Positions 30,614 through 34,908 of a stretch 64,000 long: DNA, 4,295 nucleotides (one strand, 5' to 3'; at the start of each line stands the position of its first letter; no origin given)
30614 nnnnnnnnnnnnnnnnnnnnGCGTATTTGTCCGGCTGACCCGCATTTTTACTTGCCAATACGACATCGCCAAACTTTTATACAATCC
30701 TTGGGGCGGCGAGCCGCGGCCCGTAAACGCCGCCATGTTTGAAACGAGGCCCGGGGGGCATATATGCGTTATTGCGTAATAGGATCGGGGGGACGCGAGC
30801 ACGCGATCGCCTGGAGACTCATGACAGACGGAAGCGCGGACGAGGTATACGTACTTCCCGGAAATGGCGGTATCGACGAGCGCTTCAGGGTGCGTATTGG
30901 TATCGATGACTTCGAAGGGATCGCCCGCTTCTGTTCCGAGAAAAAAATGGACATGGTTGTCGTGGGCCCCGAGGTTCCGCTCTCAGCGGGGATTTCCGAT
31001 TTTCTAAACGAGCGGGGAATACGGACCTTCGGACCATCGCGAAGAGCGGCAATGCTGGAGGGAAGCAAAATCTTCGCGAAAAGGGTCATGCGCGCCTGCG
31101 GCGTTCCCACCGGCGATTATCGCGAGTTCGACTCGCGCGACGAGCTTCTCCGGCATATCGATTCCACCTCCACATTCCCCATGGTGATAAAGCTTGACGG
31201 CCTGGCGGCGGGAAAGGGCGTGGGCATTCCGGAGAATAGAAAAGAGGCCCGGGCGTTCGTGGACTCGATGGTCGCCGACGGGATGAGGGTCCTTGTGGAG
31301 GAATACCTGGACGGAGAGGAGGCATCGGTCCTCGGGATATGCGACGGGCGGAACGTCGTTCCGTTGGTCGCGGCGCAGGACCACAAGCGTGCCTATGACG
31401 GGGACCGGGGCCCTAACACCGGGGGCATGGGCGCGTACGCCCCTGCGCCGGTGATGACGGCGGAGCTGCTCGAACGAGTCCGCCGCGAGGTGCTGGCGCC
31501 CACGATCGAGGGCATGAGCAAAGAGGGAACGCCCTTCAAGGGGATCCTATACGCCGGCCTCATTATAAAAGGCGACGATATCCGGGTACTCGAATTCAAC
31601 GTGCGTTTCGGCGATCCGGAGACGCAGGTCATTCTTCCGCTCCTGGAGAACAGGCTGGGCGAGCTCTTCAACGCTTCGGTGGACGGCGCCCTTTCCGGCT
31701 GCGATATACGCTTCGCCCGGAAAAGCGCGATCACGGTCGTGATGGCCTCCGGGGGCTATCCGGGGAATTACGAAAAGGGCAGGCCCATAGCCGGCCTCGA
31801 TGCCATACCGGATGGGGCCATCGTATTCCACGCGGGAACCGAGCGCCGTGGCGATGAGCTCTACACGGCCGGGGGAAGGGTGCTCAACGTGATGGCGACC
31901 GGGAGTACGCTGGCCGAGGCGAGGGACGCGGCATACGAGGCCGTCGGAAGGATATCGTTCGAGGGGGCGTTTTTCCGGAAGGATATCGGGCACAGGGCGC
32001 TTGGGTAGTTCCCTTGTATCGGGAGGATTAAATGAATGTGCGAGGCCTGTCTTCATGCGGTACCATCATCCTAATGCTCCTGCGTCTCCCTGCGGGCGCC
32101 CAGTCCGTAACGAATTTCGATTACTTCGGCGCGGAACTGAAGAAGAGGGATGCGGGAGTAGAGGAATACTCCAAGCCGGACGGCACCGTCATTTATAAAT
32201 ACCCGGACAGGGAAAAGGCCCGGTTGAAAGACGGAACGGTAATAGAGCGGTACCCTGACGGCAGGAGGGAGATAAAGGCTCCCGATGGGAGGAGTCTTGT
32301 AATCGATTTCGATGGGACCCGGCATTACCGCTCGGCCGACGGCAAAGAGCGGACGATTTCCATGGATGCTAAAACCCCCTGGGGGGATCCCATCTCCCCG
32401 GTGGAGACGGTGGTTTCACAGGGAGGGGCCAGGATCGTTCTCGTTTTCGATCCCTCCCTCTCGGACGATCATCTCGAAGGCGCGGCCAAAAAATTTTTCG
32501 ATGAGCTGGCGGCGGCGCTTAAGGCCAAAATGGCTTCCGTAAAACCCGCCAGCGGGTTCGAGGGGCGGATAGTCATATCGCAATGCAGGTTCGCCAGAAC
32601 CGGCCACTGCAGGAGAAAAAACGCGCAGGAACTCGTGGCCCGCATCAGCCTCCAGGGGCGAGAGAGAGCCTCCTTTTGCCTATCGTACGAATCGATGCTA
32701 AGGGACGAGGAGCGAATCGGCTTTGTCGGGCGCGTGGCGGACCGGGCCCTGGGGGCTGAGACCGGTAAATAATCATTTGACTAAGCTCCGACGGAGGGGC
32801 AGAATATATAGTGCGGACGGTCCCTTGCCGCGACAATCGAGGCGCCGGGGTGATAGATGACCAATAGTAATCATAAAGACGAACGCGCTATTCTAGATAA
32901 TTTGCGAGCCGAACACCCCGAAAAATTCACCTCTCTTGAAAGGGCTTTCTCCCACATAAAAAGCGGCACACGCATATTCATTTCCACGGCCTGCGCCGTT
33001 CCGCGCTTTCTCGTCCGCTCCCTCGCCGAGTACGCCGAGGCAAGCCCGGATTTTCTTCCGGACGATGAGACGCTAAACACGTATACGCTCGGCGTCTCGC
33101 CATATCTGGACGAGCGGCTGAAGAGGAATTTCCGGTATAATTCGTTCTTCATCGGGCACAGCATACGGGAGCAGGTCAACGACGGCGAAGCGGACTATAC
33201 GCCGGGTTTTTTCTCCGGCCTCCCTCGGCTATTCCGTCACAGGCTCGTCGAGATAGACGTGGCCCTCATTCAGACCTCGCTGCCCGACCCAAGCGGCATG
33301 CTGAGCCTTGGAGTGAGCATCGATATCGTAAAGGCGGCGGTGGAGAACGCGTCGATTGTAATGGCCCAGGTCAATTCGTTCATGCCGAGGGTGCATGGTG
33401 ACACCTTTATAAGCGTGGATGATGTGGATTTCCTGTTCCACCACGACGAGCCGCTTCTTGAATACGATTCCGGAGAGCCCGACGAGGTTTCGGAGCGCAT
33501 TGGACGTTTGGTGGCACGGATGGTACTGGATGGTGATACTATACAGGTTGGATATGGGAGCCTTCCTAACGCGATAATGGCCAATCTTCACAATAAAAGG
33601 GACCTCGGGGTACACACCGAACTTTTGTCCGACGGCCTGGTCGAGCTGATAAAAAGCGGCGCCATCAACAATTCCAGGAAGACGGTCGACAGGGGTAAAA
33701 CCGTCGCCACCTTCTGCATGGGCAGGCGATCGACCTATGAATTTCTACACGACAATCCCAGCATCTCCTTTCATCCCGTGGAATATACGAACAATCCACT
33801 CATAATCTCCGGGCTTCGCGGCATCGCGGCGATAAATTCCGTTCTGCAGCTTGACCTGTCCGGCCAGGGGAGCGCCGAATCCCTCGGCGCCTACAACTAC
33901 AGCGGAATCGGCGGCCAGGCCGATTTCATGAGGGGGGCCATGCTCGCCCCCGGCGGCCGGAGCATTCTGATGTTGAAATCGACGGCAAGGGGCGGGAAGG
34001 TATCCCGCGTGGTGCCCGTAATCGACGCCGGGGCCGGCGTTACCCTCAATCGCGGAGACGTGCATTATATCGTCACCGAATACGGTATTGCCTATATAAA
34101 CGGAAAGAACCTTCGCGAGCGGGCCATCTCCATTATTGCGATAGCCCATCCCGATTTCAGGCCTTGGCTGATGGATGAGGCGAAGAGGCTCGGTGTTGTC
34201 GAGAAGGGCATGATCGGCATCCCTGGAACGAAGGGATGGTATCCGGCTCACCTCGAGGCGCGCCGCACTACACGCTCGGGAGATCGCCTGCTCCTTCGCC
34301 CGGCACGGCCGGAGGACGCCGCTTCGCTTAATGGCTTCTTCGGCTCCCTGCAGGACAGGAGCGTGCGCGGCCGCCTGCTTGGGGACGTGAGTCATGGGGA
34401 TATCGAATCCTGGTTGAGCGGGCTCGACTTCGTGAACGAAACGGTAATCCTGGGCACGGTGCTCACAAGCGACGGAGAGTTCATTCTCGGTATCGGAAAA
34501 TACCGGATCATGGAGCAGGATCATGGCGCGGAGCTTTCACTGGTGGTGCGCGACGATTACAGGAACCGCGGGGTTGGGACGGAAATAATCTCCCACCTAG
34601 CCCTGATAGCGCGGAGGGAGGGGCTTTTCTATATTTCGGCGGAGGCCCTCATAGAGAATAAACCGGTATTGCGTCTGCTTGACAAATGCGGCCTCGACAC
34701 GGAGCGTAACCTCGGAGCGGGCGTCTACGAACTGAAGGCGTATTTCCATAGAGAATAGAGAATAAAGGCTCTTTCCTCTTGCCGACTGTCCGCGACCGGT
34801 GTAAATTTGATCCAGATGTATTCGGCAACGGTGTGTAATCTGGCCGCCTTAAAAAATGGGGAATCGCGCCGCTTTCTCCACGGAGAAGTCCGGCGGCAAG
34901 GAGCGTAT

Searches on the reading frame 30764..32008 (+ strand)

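Call 77: search_protein_families(library=pfam, proteins=[window:30764-32008:+], max_evalue=0.00001)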
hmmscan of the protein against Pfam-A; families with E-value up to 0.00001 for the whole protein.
window:30764-32008:+ (414 aa): 4 families
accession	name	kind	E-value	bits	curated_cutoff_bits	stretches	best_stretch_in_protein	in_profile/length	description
PF01071.24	GARS_A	-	8.1e-69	231.8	27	1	100-287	1-194/194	Phosphoribosylglycinamide synthetase, ATP-grasp (A) domain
PF02843.22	GARS_C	-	3.8e-34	117.3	34.8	1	322-411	1-92/92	Phosphoribosylglycinamide synthetase, C domain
PF02844.21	GARS_N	-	1.4e-32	112.8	29.5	1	1-99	1-100/100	Phosphoribosylglycinamide synthetase, N domain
PF02655.19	ATP-grasp_3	-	7.5e-06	26.5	23.2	0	137-282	31-157/160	ATP-grasp domain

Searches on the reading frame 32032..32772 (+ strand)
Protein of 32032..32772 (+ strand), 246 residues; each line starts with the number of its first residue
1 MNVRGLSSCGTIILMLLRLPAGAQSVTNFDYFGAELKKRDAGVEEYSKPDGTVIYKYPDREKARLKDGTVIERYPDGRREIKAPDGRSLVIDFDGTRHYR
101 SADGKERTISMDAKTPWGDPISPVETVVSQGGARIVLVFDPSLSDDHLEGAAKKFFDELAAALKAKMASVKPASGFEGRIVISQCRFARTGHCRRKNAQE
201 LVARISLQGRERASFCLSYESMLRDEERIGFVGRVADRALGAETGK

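Call 77: search_protein_families(library=pfam, proteins=[window:32032-32772:+], max_evalue=0.00001)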
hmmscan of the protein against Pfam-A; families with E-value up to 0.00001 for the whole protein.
window:32032-32772:+ (246 aa): 1 family
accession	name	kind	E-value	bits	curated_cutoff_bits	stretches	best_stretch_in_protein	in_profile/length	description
PF07202.18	Tcp10_C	-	7e-09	35.6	36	0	67-87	11-31/35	T-complex protein 10 C-terminus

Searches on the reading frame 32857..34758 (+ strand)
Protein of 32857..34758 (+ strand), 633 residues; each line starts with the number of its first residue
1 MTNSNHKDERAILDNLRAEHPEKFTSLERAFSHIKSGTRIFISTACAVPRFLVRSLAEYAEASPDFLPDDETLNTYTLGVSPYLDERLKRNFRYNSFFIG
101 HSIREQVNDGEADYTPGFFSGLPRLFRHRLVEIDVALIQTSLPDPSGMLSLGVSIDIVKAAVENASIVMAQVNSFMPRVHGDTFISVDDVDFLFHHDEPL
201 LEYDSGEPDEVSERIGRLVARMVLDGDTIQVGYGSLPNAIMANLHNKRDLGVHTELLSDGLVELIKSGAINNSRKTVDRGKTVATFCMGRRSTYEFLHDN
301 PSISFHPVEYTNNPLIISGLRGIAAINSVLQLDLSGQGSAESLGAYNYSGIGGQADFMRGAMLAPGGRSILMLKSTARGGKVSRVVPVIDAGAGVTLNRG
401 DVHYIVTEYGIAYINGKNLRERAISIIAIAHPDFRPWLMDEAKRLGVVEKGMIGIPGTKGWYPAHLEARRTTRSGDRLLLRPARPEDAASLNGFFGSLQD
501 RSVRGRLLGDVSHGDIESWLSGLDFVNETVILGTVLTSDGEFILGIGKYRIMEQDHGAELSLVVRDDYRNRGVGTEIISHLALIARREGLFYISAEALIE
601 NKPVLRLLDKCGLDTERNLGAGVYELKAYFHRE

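Call 77: search_protein_families(library=pfam, proteins=[window:32857-34758:+], max_evalue=0.00001)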
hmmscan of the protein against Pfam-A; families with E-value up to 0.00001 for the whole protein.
window:32857-34758:+ (633 aa): 4 families
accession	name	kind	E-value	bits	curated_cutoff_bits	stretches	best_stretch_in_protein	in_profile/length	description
PF13336.12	AcetylCoA_hyd_C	-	8.2e-57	191.9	23.7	1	289-442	1-154/154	Acetyl-CoA hydrolase/transferase C-terminal domain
PF02550.21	AcetylCoA_hydro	-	2.1e-41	142.6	24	1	16-198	8-191/198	Acetyl-CoA hydrolase/transferase N-terminal domain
PF13302.13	Acetyltransf_3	-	3.1e-11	44.6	25.4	1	477-613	1-137/138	Acetyltransferase (GNAT) domain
PF00583.31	Acetyltransf_1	-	2.6e-09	37.8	20.7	1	536-612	38-115/116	Acetyltransferase (GNAT) family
